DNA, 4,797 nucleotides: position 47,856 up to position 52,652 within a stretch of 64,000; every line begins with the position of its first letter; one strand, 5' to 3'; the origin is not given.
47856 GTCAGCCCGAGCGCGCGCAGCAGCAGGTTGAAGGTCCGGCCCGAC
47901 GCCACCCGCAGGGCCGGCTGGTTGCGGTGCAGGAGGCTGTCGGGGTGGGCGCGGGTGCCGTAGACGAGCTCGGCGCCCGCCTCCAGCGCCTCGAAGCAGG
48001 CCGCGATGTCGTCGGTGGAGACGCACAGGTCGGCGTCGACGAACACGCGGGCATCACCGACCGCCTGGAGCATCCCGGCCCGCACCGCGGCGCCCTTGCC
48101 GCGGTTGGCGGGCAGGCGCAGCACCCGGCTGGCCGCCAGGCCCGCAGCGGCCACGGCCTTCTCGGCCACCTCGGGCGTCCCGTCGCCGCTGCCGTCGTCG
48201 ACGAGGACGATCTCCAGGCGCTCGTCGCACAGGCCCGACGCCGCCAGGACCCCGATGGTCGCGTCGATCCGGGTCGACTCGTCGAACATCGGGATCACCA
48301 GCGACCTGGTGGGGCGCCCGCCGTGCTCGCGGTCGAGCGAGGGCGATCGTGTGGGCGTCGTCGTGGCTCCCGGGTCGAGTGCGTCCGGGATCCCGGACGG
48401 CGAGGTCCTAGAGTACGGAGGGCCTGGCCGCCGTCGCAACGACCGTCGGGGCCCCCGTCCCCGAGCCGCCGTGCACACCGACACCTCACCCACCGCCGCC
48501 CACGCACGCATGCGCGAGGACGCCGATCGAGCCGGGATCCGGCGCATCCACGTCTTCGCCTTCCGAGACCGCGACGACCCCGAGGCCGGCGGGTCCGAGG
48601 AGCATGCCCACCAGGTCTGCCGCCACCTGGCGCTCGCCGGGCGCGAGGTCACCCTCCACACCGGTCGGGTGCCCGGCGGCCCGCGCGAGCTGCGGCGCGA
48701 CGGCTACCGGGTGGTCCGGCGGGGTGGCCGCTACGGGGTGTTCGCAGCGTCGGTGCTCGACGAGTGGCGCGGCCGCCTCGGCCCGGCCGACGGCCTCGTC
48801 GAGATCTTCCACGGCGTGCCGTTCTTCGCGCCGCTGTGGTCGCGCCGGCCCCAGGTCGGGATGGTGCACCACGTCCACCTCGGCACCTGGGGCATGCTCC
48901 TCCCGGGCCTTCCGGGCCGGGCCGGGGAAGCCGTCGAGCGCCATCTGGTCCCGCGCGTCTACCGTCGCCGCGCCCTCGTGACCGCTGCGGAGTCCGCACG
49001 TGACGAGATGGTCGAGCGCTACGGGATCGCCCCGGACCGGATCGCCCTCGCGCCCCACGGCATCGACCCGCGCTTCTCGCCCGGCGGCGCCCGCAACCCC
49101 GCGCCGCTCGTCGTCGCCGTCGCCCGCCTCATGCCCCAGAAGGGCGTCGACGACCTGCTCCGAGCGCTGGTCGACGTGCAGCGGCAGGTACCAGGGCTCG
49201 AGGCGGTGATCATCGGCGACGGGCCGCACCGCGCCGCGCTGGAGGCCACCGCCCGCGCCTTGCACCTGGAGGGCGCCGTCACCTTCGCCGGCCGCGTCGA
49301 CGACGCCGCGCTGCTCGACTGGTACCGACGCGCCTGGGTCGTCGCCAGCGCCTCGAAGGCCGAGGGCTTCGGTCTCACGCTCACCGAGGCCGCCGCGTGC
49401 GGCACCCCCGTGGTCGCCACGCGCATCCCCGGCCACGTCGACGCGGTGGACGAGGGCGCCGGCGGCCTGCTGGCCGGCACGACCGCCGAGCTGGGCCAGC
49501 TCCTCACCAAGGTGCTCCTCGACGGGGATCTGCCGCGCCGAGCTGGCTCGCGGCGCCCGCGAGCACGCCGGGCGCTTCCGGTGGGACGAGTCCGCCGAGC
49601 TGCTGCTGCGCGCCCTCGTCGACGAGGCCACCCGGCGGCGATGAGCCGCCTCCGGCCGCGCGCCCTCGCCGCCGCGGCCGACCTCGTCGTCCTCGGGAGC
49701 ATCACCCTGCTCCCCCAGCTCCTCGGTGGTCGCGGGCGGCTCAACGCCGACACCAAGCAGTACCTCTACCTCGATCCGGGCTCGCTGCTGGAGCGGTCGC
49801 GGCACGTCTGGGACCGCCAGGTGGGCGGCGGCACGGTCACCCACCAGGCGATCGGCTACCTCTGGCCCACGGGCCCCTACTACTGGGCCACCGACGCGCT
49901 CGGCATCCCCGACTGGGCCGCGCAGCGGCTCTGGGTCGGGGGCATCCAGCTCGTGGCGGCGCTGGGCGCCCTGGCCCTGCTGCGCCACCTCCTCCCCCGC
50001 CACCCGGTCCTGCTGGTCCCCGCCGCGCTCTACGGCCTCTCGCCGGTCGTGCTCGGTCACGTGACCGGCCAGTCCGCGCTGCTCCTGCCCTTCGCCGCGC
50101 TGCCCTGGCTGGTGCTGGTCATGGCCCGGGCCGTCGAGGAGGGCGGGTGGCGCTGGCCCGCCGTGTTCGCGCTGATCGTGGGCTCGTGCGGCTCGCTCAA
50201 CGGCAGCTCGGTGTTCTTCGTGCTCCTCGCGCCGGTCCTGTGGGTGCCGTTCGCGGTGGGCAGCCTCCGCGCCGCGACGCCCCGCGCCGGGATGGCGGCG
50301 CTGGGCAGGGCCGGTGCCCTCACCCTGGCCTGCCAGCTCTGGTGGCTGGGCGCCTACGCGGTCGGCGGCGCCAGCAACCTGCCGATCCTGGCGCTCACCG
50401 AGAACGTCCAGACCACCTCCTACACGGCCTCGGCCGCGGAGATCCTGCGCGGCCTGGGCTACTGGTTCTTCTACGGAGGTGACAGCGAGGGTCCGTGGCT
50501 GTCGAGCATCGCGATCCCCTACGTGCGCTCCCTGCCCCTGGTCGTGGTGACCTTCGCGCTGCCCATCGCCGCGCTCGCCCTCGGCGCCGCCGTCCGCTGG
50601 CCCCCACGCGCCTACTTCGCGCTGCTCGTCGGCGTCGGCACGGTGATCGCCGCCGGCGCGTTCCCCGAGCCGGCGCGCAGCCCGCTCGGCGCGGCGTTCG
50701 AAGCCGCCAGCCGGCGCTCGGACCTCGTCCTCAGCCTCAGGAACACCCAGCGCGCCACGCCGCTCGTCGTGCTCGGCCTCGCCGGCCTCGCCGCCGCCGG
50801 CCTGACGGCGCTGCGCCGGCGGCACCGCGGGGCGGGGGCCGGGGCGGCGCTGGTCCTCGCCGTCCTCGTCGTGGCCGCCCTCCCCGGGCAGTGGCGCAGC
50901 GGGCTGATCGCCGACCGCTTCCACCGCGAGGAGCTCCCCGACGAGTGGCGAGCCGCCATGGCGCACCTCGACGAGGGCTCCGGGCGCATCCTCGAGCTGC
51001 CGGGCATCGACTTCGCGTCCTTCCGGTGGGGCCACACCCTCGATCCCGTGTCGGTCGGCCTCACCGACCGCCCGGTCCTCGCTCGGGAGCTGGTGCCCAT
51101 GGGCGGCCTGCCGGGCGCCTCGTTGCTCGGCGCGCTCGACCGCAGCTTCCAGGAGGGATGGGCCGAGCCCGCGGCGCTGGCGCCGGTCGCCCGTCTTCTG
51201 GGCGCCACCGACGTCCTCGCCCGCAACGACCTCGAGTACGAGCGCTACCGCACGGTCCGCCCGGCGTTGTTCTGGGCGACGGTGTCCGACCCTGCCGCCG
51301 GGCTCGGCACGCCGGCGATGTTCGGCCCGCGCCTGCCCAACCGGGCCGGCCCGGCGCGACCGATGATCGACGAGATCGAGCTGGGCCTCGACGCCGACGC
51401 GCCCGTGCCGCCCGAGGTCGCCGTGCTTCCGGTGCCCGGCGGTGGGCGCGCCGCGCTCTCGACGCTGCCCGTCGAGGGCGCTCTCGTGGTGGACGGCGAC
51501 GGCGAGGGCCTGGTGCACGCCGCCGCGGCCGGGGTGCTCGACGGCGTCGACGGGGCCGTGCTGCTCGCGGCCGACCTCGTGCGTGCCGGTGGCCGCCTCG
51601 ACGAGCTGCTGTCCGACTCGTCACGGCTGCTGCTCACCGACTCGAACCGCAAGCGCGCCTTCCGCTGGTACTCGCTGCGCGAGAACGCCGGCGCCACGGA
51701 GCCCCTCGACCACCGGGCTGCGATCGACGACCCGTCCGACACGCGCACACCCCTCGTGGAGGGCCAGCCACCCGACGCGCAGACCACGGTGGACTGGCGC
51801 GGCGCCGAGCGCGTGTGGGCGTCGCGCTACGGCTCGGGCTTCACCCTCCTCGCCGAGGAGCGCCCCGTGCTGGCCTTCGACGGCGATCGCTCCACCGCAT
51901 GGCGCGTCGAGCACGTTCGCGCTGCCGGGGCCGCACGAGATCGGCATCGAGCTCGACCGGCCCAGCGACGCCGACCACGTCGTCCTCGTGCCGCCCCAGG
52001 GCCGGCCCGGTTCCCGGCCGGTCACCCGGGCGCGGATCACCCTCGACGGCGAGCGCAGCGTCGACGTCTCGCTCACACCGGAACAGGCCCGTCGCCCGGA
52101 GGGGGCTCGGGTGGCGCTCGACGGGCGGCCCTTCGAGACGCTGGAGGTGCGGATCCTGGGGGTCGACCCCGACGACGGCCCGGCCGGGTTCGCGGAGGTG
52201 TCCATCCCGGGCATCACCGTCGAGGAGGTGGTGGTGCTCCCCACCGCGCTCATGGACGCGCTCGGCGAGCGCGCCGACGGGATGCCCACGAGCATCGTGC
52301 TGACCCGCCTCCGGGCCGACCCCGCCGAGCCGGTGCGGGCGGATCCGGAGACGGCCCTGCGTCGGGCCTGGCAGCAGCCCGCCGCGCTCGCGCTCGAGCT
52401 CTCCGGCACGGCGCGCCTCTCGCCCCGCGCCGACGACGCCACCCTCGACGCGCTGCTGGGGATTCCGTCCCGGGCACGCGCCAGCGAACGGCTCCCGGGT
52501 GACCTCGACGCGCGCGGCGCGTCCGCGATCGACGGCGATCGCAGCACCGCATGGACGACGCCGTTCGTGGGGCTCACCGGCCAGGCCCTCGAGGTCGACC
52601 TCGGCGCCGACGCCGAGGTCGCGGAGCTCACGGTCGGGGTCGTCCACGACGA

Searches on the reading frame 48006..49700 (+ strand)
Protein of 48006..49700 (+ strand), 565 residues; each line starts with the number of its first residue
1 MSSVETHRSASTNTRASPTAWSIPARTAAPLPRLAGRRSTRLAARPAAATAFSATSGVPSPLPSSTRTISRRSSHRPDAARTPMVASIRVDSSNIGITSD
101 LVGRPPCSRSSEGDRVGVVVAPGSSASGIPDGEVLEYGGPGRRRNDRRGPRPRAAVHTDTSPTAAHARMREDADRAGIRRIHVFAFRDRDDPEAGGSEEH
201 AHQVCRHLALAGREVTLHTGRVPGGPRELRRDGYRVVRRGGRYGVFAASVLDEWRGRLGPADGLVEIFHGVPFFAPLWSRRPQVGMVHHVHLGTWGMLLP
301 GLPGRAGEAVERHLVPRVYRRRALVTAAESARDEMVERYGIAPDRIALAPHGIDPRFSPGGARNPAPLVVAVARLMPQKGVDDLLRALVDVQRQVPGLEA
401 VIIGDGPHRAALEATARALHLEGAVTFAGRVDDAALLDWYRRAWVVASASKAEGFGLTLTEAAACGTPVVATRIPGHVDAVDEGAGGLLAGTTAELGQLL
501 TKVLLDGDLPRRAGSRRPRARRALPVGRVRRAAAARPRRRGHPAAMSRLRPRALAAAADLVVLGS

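Call 27: search_protein_families(library=ncbifam, proteins=[window:48006-49700:+], max_evalue=0.001)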
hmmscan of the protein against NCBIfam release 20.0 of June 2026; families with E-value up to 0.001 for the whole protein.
window:48006-49700:+ (565 aa): 34 families (the best 25 are shown)
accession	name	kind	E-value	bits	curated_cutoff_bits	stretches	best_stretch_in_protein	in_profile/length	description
TIGR03449.1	mycothiol_MshA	equivalog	1.5e-20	73.5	462.5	1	323-515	167-378/406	D-inositol-3-phosphate glycosyltransferase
NF041876.1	EPS_EpsE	equivalog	2.5e-20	73.1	400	1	340-513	182-368/389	exopolysaccharide biosynthesis GT4 family glycosyltransferase EpsE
TIGR03088.1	stp2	hypoth_equivalog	9.4e-19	67.7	409.05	1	367-492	195-322/374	TIGR03088 family PEP-CTERM/XrtA system glycosyltransferase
NF038229.1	Glyco4_Geo_Pelo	equivalog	3.2e-18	65.8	400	1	322-518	111-313/338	GPMC system family 4 glycosyltransferase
TIGR04047.1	MSMEG_0565_glyc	hypoth_equivalog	4e-17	62.4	259.85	1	363-486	190-320/373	MSMEG_0565 family glycosyltransferase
TIGR03999.1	thiol_BshA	equivalog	4.6e-16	58.7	273.7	1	365-491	198-321/375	N-acetyl-alpha-D-glucosaminyl L-malate synthase BshA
NF049988.1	MGlcDAGSynMgs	equivalog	1.5e-14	54.2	400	1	369-504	216-351/398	alpha-monoglucosyldiacylglycerol synthase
TIGR04063.1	stp3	hypoth_equivalog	4.4e-13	48.9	442.05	1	317-504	153-358/397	TIGR04063 family PEP-CTERM/XrtA system glycosyltransferase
TIGR04157.1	glyco_rSAM_CFB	subfamily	1.9e-11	43.6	400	1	366-486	227-344/406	TIGR04157 family glycosyltransferase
TIGR02918.1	TIGR02918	equivalog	6.8e-11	41.6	574.6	1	357-472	311-422/500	accessory Sec system glycosyltransferase GtfA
NF047684.1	TeichurnBiosyTuaC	equivalog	2.1e-09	36.8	550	1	368-479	221-326/391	teichuronic acid biosynthesis protein TuaC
NF047880.1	glyco_SdgA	exception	5.4e-09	35.1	800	1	369-490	318-438/488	serine-aspartate repeat adhesin O-glycosyltransferase SdgA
NF041010.1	glycosy_Agl16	equivalog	1.1e-08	34.3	575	1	322-502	135-314/352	glycosylation protein Agl16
TIGR02149.1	glgA_Coryne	subfamily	1.8e-08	33.9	302.4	1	365-513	203-362/391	glycogen synthase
TIGR04348.1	TIGR04348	equivalog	3.9e-08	32.7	300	1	369-506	140-277/310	selenoneine biosynthesis selenosugar synthase SenB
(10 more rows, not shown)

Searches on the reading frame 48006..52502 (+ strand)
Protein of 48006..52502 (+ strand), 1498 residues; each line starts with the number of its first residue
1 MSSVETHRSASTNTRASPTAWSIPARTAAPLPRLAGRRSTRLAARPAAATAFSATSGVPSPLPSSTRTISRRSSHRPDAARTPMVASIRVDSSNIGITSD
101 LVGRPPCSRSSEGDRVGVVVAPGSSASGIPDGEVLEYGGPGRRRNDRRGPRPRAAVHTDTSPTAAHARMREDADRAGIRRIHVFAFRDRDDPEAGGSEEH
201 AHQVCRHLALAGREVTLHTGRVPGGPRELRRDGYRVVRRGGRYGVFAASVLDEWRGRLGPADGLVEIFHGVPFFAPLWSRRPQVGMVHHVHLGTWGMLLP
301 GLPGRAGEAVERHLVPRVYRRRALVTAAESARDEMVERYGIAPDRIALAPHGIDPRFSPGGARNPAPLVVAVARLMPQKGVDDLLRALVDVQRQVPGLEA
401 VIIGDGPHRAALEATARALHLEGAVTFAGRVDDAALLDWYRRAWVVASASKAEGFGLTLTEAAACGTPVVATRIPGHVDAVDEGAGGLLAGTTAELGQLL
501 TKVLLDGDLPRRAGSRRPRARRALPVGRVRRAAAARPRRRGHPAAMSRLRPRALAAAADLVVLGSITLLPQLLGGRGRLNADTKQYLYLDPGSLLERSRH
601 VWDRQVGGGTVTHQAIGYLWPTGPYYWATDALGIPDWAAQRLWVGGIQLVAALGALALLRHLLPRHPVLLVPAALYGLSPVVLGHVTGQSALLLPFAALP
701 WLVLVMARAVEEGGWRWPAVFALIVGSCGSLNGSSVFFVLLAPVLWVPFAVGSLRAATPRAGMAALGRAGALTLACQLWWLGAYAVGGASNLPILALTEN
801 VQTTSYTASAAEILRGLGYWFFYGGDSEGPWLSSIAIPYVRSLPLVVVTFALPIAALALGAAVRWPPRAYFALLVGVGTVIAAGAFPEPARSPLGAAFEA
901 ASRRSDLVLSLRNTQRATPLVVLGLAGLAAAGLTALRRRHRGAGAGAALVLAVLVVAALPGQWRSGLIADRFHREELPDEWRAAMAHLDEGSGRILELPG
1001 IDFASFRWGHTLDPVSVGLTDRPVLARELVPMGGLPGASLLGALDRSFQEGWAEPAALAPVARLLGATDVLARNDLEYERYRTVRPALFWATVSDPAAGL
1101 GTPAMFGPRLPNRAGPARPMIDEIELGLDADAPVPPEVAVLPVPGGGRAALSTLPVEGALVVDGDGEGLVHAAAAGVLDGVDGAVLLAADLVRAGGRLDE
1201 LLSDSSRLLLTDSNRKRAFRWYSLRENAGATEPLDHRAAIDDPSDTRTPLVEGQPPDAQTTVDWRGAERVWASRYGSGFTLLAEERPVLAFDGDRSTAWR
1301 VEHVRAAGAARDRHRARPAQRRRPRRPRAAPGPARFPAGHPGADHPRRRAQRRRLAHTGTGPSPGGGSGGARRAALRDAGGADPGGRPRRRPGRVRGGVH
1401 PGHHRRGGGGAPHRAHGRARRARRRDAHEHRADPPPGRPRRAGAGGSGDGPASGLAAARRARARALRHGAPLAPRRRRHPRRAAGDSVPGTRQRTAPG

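Call 9: search_protein_families(library=pfam, proteins=[window:48006-52502:+], max_evalue=0.01)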
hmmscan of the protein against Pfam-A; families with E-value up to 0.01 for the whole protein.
window:48006-52502:+ (1498 aa): 6 families
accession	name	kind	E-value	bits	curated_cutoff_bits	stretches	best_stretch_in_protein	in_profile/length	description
PF11847.13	GT-C_AftD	-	1.4e-78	264.9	26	1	575-1231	10-647/661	Alpha-(1->3)-arabinofuranosyltransferase, N-terminal GT-C domain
PF00534.26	Glycos_transf_1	-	7.1e-32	110.7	26.4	1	363-515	12-167/172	Glycosyl transferases group 1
PF13692.12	Glyco_trans_1_4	-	7.3e-28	98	27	1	367-503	2-139/142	Glycosyl transferases group 1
PF13439.12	Glyco_transf_4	-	1.7e-10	41.6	28.5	1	195-356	2-169/170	Glycosyltransferase Family 4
PF20706.3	GT4-conflict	-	1.6e-09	37.7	26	1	349-483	173-322/385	Family 4 Glycosyltransferase in conflict systems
PF13524.12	Glyco_trans_1_2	-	6.4e-06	26.6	25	1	392-517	9-125/144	Glycosyl transferase-like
